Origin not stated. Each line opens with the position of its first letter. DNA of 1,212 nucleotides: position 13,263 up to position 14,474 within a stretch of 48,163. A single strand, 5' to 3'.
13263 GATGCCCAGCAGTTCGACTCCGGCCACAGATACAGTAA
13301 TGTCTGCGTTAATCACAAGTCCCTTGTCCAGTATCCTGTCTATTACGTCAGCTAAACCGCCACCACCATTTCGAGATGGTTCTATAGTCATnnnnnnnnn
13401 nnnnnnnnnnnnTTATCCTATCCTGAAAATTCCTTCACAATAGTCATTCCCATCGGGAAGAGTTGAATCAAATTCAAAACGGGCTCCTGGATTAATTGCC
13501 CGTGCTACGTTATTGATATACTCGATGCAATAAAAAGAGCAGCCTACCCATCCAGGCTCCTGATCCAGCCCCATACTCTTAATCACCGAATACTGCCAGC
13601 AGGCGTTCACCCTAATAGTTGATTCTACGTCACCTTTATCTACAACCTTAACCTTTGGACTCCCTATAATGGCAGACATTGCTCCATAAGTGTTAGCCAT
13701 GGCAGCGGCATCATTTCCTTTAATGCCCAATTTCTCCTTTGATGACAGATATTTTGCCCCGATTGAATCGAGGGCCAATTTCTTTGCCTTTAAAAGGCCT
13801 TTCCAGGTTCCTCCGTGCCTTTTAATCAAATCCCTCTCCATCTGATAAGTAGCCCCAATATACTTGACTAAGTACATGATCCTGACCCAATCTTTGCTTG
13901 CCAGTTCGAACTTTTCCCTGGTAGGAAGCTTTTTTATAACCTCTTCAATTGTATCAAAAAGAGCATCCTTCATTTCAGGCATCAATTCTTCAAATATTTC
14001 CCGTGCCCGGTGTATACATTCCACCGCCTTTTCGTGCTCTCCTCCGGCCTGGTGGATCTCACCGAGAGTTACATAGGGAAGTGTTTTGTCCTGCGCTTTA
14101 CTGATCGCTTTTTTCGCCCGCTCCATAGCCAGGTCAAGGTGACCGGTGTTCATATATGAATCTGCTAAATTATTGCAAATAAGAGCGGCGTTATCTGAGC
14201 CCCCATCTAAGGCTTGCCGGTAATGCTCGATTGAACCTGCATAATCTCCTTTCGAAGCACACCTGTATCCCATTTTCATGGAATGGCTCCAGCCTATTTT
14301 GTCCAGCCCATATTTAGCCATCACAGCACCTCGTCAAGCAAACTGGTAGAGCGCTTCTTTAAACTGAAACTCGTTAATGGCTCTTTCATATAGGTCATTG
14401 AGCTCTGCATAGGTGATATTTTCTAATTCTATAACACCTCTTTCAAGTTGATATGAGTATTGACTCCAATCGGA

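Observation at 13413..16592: Radical SAM enzyme next to a 22-fold P-x-P-L-K-x-Y repeat protein: a candidate enzyme-substrate pair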

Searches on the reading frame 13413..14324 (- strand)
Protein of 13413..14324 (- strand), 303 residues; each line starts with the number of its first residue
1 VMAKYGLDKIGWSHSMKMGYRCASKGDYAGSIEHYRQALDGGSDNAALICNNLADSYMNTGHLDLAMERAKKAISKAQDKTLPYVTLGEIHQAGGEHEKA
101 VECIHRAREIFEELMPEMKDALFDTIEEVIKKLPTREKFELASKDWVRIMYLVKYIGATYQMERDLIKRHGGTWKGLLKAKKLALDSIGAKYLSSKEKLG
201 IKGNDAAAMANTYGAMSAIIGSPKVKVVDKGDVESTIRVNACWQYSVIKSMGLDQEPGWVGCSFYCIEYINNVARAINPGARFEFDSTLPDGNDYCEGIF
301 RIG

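Call 5: search_protein_families(library=pfam, proteins=[window:13413-14324:-], max_evalue=0.01)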
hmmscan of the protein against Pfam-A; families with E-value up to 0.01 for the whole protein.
window:13413-14324:- (303 aa): 10 families
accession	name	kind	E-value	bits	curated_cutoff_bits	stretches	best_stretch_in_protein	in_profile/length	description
PF07719.23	TPR_2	-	8.9e-12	44.6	27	0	47-77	1-31/34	Tetratricopeptide repeat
PF13181.12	TPR_8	-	4.8e-08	33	25.7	0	49-75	3-29/34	Tetratricopeptide repeat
PF00515.34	TPR_1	-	4.8e-08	32.9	27.8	0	86-111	6-31/34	Tetratricopeptide repeat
PF13424.12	TPR_12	-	3e-07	30.9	30.1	1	84-114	6-36/77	Tetratricopeptide repeat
PF14559.12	TPR_19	-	2.9e-06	28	25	1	25-79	4-57/68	Tetratricopeptide repeat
PF13176.12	TPR_7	-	2.5e-05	24.5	27.9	0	50-81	2-33/36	Tetratricopeptide repeat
PF13374.12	TPR_10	-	2.8e-05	24.4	27.5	0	49-76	4-31/42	Tetratricopeptide repeat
PF13414.12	TPR_11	-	3.3e-05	23.9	26.8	1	19-61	1-42/42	TPR repeat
PF13428.12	TPR_14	-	3.6e-05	24.5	23.5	0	85-111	5-31/44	Tetratricopeptide repeat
PF14196.11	ATC_hydrolase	-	0.00059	21.1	28.1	1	209-297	57-142/145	L-2-amino-thiazoline-4-carboxylic acid hydrolase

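Call 6: search_protein_families(library=ncbifam, proteins=[window:13413-14324:-], max_evalue=0.01)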
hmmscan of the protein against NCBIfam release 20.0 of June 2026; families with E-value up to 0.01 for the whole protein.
window:13413-14324:- (303 aa): 9 families
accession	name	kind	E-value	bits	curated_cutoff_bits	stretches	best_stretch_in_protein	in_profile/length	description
TIGR02917.1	PEP_TPR_lipo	equivalog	4.9e-07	28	312.2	1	14-112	399-496/899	XrtA/PEP-CTERM system TPR-repeat protein PrsT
TIGR02521.1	type_IV_pilW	equivalog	2.6e-06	27.2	154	1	43-107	27-91/234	type IV pilus biogenesis/stability protein PilW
NF002725.1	PRK02603.1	equivalog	3.1e-06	27.3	143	1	19-77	42-102/173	photosystem I assembly protein Ycf3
NF040959.1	MamA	equivalog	3.9e-05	23.2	200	1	17-110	76-202/204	magnetosome protein MamA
NF008757.0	PRK11788.1-5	equivalog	0.00015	21.1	363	1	46-132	179-265/388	lipopolysaccharide assembly protein LapB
NF053607.1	CHU_0125_OmpA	equivalog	0.00068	18.3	620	1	16-109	23-115/639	CHU_0125 family OmpA-like outer membrane integrity protein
NF033762.1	social_mot_Tgl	equivalog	0.0013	18.1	225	1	24-111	112-200/252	social motility TPR repeat lipoprotein Tgl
NF008753.0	PRK11788.1-1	equivalog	0.0041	16.3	395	1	47-125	181-258/389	lipopolysaccharide assembly protein LapB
NF008755.0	PRK11788.1-3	equivalog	0.0071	15.7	430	0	46-129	180-262/388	lipopolysaccharide assembly protein LapB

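Call 27: search_solved_structures(query=window:13413-14324:-, max_evalue=1)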
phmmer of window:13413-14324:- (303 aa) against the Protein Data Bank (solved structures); distinct sequences matched with E-value up to 1: 54.
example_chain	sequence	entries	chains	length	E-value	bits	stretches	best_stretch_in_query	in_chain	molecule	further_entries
9qhb_A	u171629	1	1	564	3e-30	109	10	19-110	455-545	Engineered tetratricopeptide repeat protein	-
8bu0_A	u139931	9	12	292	3.5e-17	66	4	19-110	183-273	Consensus tetratricopeptide repeat protein | Crystal structure of an 8-repeat consensus TPR superhelix with Zinc. | Monomer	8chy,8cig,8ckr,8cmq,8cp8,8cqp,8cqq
9qhc_A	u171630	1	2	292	3.3e-16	62.8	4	19-110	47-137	Engineered tetratricopeptide repeat protein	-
7obi_A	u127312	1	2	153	1.1e-14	57.9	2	22-110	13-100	CTPR-rv4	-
9gzg_A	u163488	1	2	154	6.7e-11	45.4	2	18-111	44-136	Engineered CTPR protein with glutamic acids for conductivity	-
2fo7_A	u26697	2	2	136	2.7e-10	43.5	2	18-110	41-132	SYNTHETIC CONSENSUS TPR PROTEIN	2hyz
8ch0_A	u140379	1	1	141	4.7e-10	42.7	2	18-110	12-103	Consensus tetratricopeptide repeat protein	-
2wqh_A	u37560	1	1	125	3.4e-07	33.3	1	18-113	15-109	CTPR3Y3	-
1na0_A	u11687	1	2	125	5.6e-07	32.6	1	18-110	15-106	designed protein CTPR3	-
3kd7_A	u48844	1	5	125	2.8e-06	30.3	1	18-110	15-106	CTPR390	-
6vfh_A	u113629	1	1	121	1.8e-05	27.6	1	21-120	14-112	T33_dn10A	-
3vtx_A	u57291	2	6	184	1.8e-05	27.6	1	16-108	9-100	MamA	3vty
8ump_A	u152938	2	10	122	3.9e-05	26.5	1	17-110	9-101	T33-ml35-redesigned-TPR-domain-fold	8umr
6v8e_A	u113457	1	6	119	0.0001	25.1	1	21-110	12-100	Designed protein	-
6vfi_B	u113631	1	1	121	0.00011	25.1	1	21-110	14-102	O43_dn18B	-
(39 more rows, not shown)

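Call 28: find_homologous_proteins(query=window:13413-14324:-, max_evalue=0.00001)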
Query window:13413-14324:- (303 aa): 99 proteins with E <= 0.00001 among 1096 candidates.
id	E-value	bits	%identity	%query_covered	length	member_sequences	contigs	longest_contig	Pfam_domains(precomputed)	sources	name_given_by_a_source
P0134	1.4e-182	624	91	100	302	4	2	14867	PF14559.13,PF13414.13,PF00515.35,PF13424.13,PF13428.13,PF13181.13,PF07719.24,PF13374.13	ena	-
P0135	7.8e-181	618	90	100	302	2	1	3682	PF00515.35,PF13424.13,PF13181.13,PF07719.24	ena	-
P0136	2.1e-166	571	83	100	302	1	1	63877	PF00515.35,PF13424.13,PF13181.13,PF07719.24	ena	-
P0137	2.7e-160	551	85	95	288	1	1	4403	PF13424.13,PF13181.13,PF07719.24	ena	-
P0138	1.4e-159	548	81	100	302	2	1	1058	-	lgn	-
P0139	2.0e-159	548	81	100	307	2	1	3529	PF07719.24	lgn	-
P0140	9.1e-157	539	80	99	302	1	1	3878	PF00515.35,PF13424.13,PF14196.12,PF13181.13,PF07719.24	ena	-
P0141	9.1e-156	536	79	100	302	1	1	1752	PF13424.13,PF07719.24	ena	-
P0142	2.3e-155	535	80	99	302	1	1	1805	PF00515.35,PF13424.13,PF13181.13,PF07719.24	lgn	-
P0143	2.6e-154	531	78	99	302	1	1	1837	PF14559.13,PF13414.13,PF00515.35,PF13424.13,PF13176.13,PF13432.13,PF13428.13,PF13181.13,PF07719.24,PF13374.13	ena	-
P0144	8.5e-153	526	78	99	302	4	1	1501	PF13424.13,PF07719.24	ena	-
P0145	2.7e-152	525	77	99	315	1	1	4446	PF14559.13,PF13431.13,PF13414.13,PF00515.35,PF13424.13,PF13176.13,PF13428.13,PF13181.13,PF07719.24,PF13374.13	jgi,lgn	-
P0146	7.8e-151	520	79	95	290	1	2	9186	PF00515.35,PF13181.13,PF07719.24,PF13374.13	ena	-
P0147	3.9e-150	517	84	90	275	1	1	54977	PF00515.35,PF13424.13,PF13181.13,PF07719.24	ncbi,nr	ncbi:MAG: hypothetical protein KAV83_04975 [Desulfobacterales bacterium]|nr:hypothetical protein [De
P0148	6.4e-150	517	76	99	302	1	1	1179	PF14559.13,PF13414.13,PF00515.35,PF13424.13,PF13176.13,PF13432.13,PF13428.13,PF13181.13,PF07719.24,PF13374.13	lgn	-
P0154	3.8e-145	501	73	99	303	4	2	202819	PF14559.13,PF13414.13,PF00515.35,PF13424.13,PF13176.13,PF13181.13,PF07719.24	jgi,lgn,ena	-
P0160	1.1e-140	486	71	100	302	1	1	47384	PF00515.35,PF13424.13,PF13181.13,PF07719.24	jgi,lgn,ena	-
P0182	1.5e-112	394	62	99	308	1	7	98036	PF14559.13,PF00515.35,PF13424.13,PF13176.13,PF13432.13,PF14196.12,PF13428.13,PF13181.13,PF07719.24,PF13374.13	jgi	-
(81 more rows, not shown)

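Call 40: predict_structure(alignment_id=A2)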
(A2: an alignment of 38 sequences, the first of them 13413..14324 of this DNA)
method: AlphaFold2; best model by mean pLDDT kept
length: 303 residues; sequences in the alignment: 38
mean_pLDDT: 81.0   pTM: 0.74
mean pLDDT of the five models: 81.0, 79.3, 75.2, 73.6, 72.9
residues with pLDDT >= 90: 85; 70-90: 165; 50-70: 49; < 50: 4
segments of 3 or more residues with pLDDT < 50: 1-4
pLDDT, mean of each block of 10 residues (from residue 1): 51 88 88 95 86 92 95 92 91 86 93 86 72 74 73 83 85 78 71 82 90 76 75 87 72 71 65 86 74 73 88
secondary structure, 60 per line:
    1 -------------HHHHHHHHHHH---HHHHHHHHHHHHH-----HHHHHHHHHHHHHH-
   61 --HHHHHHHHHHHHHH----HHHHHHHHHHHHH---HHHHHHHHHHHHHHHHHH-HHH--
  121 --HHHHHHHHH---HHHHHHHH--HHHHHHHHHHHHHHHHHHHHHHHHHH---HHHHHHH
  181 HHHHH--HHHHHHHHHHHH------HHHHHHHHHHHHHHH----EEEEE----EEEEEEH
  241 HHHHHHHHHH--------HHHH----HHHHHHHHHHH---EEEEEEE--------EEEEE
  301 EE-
elements in order: H14-24 H28-40 H46-59 H63-76 H81-93 H97-114 H123-131 H135-142 H145-170 H174-185 H188-199 H206-220 E225-229 E234-239 H240-250 H259-262 H267-277 E281-287 E296-302

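Call 43: fold_search(model_id=the predicted structure, library=pdb)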
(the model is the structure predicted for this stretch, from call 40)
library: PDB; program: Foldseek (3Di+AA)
matches with E <= 10: 1534; with E <= 0.001: 41
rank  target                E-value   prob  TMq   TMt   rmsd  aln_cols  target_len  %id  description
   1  8chy                  1.4e-05  1.00  0.33  0.36  14.9       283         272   20  Crystal structure of an 8-repeat consensus TPR superhelix with Zinc. (released 2024-02-21)
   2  9qhb                  8.8e-05  1.00  0.35  0.38  15.5       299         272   20  Crystal structure of 16-repeat CTPR protein with eliminated coordination sites (released 2025-10-22)
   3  9qhc_A                9.7e-05  1.00  0.34  0.37  15.1       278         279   19  Crystal structure of 8-repeat CTPR protein with eliminated coordination sites (released 2025-10-22)
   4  2wqh                  1.0e-04  1.00  0.31  0.85   2.4       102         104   28  Crystal structure of CTPR3Y3 (released 2010-04-07)
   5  9qhc_B                1.2e-04  1.00  0.33  0.36  14.8       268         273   20  Crystal structure of 8-repeat CTPR protein with eliminated coordination sites (released 2025-10-22)
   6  1na0_A                1.3e-04  1.00  0.30  0.70   6.6       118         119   26  Design of Stable alpha-Helical Arrays from an Idealized TPR Motif (released 2003-06-03)
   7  8cqp_C                1.7e-04  1.00  0.32  0.68   8.6       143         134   23  Crystal structure of an 8-repeat consensus TPR superhelix with Calcium (low concentration) (released 2024-03-27)
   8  6v8e_A                1.8e-04  1.00  0.31  0.73   6.4       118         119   25  Computationally designed C3-symmetric homotrimer from TPR repeat protein (released 2020-08-12)
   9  7obi_B                1.8e-04  1.00  0.30  0.65   8.8       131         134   26  Consensus tetratricopeptide repeat protein type RV4 (released 2022-02-23)
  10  9gzg_A                1.9e-04  1.00  0.30  0.57   8.0       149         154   21  Crystal structure of CTPR4E4 mutant (released 2025-10-15)
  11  4wng_A                1.9e-04  1.00  0.34  0.31  16.7       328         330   14  Crystal structure of the TPR domain of LGN in complex with Frmpd4/Preso1 at 2.1 Angstrom resolution (released 2015-09-16)
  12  3kd7_A                2.0e-04  1.00  0.29  0.81   1.9        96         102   27  Designed TPR module (CTPR390) in complex with its peptide-ligand (Hsp90 peptide) (released 2010-02-02)
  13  6v8e_B                2.1e-04  1.00  0.31  0.75   6.3       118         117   25  Computationally designed C3-symmetric homotrimer from TPR repeat protein (released 2020-08-12)
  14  6v8e_D                2.2e-04  1.00  0.31  0.74   6.9       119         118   25  Computationally designed C3-symmetric homotrimer from TPR repeat protein (released 2020-08-12)
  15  3kd7_B                2.3e-04  1.00  0.31  0.89   1.5        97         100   27  Designed TPR module (CTPR390) in complex with its peptide-ligand (Hsp90 peptide) (released 2010-02-02)
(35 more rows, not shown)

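Call 51: find_encoding_contigs(protein=P0182, flank=10000, max_places=4)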
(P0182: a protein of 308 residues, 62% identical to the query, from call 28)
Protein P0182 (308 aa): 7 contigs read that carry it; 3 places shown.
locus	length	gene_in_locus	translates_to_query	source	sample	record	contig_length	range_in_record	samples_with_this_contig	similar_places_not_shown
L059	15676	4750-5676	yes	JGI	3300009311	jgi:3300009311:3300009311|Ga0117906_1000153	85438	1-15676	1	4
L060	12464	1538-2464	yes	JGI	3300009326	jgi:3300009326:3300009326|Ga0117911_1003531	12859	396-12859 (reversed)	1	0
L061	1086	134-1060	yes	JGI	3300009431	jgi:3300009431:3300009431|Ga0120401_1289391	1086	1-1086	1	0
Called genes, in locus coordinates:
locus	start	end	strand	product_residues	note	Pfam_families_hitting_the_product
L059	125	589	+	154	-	-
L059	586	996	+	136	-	-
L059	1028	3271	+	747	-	PF00142:Fer4_NifH (faint), PF00448:SRP54 (faint), PF01656:CbiA (weak), PF02374:ArsA_ATPase, PF10609:ParA (faint), PF13614:AAA_31 (faint), PF01656:CbiA, PF02374:ArsA_ATPase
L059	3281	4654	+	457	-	PF02310:B12-binding, PF04055:Radical_SAM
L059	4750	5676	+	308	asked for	PF00515:TPR_1 (faint), PF07719:TPR_2 (faint), PF13176:TPR_7 (faint), PF13181:TPR_8 (faint), PF13424:TPR_12 (faint), PF13428:TPR_14 (faint), PF13432:TPR_16 (faint), PF13374:TPR_10 (faint), +2 more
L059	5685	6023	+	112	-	-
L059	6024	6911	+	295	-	-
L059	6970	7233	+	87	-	-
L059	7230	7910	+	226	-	-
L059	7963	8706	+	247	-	PF00226:DnaJ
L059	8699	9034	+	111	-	-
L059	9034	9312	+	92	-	-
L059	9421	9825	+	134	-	PF04519:Bactofilin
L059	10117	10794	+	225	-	PF00719:Pyrophosphatase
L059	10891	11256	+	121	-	-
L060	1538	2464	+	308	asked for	PF00515:TPR_1 (faint), PF07719:TPR_2 (faint), PF13176:TPR_7 (faint), PF13181:TPR_8 (faint), PF13424:TPR_12 (faint), PF13428:TPR_14 (faint), PF13432:TPR_16 (faint), PF13374:TPR_10 (faint), +2 more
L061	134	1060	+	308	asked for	PF00515:TPR_1 (faint), PF07719:TPR_2 (faint), PF13176:TPR_7 (faint), PF13181:TPR_8 (faint), PF13424:TPR_12 (faint), PF13428:TPR_14 (faint), PF13432:TPR_16 (faint), PF13374:TPR_10 (faint), +2 more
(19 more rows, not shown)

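Call 55: find_encoding_contigs(protein=P0154, flank=10000, max_places=2)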
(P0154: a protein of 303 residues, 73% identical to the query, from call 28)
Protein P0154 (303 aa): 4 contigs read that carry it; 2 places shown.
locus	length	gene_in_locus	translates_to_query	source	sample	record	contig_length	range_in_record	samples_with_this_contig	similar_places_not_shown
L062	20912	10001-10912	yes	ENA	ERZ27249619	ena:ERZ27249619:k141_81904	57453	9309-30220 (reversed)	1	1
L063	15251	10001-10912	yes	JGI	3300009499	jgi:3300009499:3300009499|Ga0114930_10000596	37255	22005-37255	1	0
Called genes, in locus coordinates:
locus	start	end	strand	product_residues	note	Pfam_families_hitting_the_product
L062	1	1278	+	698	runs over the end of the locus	PF00142:Fer4_NifH (faint), PF01656:CbiA (weak), PF02374:ArsA_ATPase, PF10609:ParA (faint), PF13614:AAA_31 (weak), PF01656:CbiA, PF02374:ArsA_ATPase, PF13614:AAA_31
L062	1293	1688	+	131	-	-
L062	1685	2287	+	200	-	-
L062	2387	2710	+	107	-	PF05121:GvpK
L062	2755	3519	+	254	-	PF06386:GvpL_GvpF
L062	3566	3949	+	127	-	PF05635:23S_rRNA_IVP, PF22296:bAvd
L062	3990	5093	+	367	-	PF00741:Gas_vesicle, PF02893:GRAM (faint)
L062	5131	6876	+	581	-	PF00012:HSP70, PF06723:MreB_Mbl, PF00012:HSP70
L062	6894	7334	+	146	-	-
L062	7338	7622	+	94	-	-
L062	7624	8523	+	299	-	PF00011:HSP20 (faint)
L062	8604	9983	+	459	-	PF02310:B12-binding, PF04055:Radical_SAM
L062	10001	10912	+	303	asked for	PF13424:TPR_12 (faint), PF00515:TPR_1 (faint), PF07719:TPR_2 (faint), PF13176:TPR_7 (faint), PF13181:TPR_8 (faint), PF13414:TPR_11 (faint), PF14559:TPR_19 (faint)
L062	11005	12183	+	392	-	PF00091:Tubulin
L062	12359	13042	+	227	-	-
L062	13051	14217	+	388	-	PF03435:Sacchrp_dh_NADP, PF16653:Sacchrp_dh_C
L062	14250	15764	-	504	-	PF07881:Fucose_iso_N1, PF07882:Fucose_iso_N2 (faint), PF02952:Fucose_iso_C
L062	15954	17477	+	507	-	PF03951:Gln-synt_N, PF00120:Gln-synt_C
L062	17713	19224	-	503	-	PF00370:FGGY_N, PF02782:FGGY_C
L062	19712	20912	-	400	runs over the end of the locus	-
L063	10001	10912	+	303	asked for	PF13424:TPR_12 (faint), PF00515:TPR_1 (faint), PF07719:TPR_2 (faint), PF13176:TPR_7 (faint), PF13181:TPR_8 (faint), PF13414:TPR_11 (faint), PF14559:TPR_19 (faint)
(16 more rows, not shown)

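Call 56: find_encoding_contigs(protein=P0160, flank=10000, max_places=2)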
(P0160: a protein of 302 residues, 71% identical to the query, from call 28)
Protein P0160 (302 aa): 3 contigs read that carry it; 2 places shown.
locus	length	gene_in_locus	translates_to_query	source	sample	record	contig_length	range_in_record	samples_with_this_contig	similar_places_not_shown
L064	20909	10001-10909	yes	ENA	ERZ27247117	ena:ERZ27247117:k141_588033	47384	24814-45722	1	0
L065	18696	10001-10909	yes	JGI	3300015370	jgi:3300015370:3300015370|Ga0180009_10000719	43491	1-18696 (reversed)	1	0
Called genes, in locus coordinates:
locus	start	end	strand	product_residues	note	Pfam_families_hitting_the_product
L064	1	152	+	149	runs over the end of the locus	-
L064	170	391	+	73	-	-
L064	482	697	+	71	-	-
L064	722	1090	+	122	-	-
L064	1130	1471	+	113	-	-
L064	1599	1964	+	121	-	-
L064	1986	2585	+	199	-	PF00011:HSP20 (faint)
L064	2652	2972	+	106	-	PF05121:GvpK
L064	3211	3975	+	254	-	PF06386:GvpL_GvpF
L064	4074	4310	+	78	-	-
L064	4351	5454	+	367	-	PF00741:Gas_vesicle, PF02893:GRAM (faint)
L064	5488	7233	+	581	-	PF00012:HSP70, PF06723:MreB_Mbl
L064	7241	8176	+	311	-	-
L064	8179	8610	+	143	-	-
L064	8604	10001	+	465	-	PF02310:B12-binding, PF04055:Radical_SAM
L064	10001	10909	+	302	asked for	PF00515:TPR_1 (faint), PF07719:TPR_2 (faint), PF13181:TPR_8 (faint), PF13424:TPR_12 (faint)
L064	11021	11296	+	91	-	-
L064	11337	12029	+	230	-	-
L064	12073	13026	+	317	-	PF08448:PAS_4 (weak), PF07568:HisKA_2, PF02518:HATPase_c (weak)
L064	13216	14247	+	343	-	PF13426:PAS_9, PF07536:HWE_HK (weak), PF07568:HisKA_2, PF02518:HATPase_c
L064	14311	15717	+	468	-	PF00072:Response_reg, PF00989:PAS, PF13487:HD_5, PF01966:HD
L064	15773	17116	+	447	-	PF00158:Sigma54_activat, PF14532:Sigma54_activ_2, PF00004:AAA (faint), PF07724:AAA_2 (weak), PF07728:AAA_5, PF25601:AAA_lid_14, PF18024:HTH_50 (faint), PF02954:HTH_8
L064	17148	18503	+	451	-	PF00512:HisKA (weak), PF02518:HATPase_c, PF00072:Response_reg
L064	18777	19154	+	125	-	PF00072:Response_reg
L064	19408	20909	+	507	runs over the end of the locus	PF00512:HisKA, PF02518:HATPase_c, PF00072:Response_reg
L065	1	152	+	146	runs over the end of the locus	-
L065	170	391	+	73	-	-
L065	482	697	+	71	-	-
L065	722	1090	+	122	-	-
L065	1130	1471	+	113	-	-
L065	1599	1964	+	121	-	-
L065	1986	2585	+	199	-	PF00011:HSP20 (faint)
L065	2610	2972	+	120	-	PF05121:GvpK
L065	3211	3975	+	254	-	PF06386:GvpL_GvpF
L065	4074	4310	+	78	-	-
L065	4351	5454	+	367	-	PF00741:Gas_vesicle, PF02893:GRAM (faint)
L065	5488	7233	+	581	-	PF00012:HSP70, PF06723:MreB_Mbl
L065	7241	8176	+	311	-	-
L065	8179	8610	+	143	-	-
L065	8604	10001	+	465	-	PF02310:B12-binding, PF04055:Radical_SAM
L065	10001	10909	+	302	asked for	PF00515:TPR_1 (faint), PF07719:TPR_2 (faint), PF13181:TPR_8 (faint), PF13424:TPR_12 (faint)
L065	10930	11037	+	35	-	-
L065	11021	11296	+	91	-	-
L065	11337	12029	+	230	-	-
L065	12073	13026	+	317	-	PF08448:PAS_4 (weak), PF07568:HisKA_2, PF02518:HATPase_c (weak)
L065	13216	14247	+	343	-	PF13426:PAS_9, PF07536:HWE_HK (weak), PF07568:HisKA_2, PF02518:HATPase_c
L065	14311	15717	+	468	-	PF00072:Response_reg, PF00989:PAS, PF13487:HD_5, PF01966:HD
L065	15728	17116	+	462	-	PF00158:Sigma54_activat, PF14532:Sigma54_activ_2, PF00004:AAA (faint), PF07724:AAA_2 (weak), PF07728:AAA_5, PF25601:AAA_lid_14, PF18024:HTH_50 (faint), PF02954:HTH_8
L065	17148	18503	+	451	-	PF00512:HisKA (weak), PF02518:HATPase_c, PF00072:Response_reg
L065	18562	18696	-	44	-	?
